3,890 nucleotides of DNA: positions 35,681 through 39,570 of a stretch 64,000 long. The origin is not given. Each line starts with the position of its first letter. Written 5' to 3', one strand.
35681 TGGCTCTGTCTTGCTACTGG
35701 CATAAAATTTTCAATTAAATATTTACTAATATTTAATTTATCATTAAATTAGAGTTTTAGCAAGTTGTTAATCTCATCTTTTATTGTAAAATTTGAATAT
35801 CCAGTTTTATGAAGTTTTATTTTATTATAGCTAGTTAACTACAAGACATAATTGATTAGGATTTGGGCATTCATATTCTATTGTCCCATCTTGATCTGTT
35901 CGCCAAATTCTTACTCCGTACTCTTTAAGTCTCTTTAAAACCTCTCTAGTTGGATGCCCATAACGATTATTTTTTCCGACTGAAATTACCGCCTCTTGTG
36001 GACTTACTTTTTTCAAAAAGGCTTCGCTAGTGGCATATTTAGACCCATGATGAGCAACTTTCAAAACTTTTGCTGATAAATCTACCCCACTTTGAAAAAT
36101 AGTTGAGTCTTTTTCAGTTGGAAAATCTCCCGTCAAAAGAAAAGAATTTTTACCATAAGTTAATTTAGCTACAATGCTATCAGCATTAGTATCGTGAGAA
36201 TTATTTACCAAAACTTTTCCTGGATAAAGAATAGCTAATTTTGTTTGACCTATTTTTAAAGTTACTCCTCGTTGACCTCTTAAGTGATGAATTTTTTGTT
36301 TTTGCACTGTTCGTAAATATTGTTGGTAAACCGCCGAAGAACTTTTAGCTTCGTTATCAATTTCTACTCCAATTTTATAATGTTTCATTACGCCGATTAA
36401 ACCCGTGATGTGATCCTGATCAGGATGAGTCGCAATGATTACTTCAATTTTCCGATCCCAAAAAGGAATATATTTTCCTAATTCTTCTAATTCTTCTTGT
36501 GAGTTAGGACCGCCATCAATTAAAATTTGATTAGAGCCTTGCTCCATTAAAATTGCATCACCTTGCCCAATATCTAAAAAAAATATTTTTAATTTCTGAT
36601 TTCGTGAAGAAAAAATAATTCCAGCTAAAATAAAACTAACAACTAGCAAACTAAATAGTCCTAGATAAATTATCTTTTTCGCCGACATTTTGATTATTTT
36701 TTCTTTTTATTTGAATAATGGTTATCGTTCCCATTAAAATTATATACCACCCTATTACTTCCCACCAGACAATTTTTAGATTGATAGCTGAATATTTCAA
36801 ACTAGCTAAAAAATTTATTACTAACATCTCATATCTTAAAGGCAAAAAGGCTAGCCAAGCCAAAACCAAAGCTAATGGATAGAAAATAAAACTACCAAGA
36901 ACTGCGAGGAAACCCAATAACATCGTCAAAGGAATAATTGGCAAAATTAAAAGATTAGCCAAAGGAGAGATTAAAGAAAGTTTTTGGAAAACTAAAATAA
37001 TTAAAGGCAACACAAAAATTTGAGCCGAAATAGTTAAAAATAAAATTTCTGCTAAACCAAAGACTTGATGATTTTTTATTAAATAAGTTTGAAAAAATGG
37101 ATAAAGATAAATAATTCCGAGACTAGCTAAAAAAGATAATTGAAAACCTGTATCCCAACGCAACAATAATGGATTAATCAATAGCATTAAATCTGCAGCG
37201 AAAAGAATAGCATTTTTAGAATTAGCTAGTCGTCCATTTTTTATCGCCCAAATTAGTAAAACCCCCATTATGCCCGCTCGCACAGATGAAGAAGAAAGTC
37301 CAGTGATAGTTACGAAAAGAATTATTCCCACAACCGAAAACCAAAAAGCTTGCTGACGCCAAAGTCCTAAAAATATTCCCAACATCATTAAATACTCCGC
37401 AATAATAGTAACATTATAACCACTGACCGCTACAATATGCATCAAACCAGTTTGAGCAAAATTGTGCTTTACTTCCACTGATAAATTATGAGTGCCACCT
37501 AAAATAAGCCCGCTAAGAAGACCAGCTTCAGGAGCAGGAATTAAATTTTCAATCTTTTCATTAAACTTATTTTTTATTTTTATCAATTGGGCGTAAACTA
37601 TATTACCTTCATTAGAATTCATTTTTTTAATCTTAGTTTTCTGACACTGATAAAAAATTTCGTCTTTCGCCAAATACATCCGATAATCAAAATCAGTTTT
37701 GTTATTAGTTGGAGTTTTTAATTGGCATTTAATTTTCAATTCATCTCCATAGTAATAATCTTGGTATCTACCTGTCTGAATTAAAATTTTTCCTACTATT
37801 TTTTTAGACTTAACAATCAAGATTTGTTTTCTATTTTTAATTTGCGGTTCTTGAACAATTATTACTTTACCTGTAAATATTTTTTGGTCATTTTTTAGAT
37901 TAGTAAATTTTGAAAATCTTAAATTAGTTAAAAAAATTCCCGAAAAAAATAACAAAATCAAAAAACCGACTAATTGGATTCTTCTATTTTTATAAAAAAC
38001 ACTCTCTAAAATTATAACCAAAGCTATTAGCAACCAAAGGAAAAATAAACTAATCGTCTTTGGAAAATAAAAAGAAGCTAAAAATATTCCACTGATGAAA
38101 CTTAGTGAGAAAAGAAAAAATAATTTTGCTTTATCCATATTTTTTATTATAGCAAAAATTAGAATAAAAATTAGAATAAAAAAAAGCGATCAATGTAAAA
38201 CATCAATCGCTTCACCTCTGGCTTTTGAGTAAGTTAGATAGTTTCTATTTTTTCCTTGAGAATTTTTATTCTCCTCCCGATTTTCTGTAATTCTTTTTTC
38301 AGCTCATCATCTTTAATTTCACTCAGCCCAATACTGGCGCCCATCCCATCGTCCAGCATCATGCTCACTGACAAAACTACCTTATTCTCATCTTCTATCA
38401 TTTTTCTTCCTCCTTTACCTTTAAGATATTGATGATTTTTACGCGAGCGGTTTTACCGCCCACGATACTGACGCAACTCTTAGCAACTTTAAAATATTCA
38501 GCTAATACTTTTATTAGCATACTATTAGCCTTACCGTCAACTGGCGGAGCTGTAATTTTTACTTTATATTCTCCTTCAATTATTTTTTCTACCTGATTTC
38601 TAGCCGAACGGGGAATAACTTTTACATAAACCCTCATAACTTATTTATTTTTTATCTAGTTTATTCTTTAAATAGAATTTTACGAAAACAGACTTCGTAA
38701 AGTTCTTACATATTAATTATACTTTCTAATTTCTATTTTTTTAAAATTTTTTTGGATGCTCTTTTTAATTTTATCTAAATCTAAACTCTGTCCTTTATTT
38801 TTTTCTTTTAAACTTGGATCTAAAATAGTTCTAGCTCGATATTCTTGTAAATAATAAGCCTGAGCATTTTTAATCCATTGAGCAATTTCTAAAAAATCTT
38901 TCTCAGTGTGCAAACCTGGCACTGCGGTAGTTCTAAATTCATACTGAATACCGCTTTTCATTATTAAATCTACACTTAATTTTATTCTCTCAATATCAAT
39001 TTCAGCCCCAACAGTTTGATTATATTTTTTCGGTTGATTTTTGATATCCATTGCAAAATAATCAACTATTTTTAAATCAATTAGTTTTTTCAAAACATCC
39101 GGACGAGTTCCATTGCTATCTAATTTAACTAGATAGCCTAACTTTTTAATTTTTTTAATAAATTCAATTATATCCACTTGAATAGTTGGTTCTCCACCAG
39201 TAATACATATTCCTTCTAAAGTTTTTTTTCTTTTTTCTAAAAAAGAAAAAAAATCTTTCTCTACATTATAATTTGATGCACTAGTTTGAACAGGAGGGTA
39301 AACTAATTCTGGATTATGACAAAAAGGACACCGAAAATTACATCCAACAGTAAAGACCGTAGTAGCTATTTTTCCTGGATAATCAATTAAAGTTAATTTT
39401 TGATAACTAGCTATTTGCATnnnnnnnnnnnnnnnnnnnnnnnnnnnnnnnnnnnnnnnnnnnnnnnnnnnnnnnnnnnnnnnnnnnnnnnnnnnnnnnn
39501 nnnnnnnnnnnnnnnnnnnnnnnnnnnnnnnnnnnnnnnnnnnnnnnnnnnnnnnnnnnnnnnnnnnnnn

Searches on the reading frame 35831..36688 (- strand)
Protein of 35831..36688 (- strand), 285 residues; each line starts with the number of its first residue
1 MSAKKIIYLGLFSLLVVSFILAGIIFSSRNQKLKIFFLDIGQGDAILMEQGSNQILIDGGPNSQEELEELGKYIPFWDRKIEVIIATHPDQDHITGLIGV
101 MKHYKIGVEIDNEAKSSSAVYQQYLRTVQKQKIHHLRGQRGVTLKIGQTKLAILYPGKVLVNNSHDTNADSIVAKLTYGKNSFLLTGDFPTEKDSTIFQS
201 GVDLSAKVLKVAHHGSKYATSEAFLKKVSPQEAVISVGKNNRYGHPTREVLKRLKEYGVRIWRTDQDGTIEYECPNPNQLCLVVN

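Call 38: search_protein_families(library=pfam, proteins=[window:35831-36688:-], max_evalue=0.00001)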
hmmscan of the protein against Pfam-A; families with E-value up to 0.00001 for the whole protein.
window:35831-36688:- (285 aa): 1 family
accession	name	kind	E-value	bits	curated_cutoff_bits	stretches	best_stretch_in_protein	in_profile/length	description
PF00753.33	Lactamase_B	-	1.6e-13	51.4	22.7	1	40-238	3-195/196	Metallo-beta-lactamase superfamily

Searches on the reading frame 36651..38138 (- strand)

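Call 38: search_protein_families(library=pfam, proteins=[window:36651-38138:-], max_evalue=0.00001)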
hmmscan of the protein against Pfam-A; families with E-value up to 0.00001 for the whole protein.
window:36651-38138:- (495 aa): 2 families
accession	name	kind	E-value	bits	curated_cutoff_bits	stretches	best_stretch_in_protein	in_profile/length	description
PF03772.21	Competence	-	2e-48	165.5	23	1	211-473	1-265/270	Competence protein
PF13567.11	DUF4131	-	1.1e-12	48.4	31.6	1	29-164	9-156/165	Domain of unknown function (DUF4131)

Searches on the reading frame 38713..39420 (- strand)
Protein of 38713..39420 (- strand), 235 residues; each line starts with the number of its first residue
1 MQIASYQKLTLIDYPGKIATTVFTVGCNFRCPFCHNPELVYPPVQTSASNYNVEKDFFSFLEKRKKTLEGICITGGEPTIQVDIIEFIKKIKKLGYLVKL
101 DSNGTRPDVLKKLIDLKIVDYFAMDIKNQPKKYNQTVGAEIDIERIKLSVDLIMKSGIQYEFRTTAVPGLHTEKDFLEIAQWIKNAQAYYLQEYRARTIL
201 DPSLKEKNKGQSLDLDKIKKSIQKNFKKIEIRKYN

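Call 38: search_protein_families(library=pfam, proteins=[window:38713-39420:-], max_evalue=0.00001)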
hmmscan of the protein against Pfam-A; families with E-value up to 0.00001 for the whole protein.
window:38713-39420:- (235 aa): 2 families
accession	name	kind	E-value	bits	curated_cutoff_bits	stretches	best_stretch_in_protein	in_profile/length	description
PF04055.27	Radical_SAM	-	9.8e-22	78.3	29.5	1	22-183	2-166/166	Radical SAM superfamily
PF13353.11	Fer4_12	-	1.6e-09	38.6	22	1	20-111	8-98/137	4Fe-4S single cluster domain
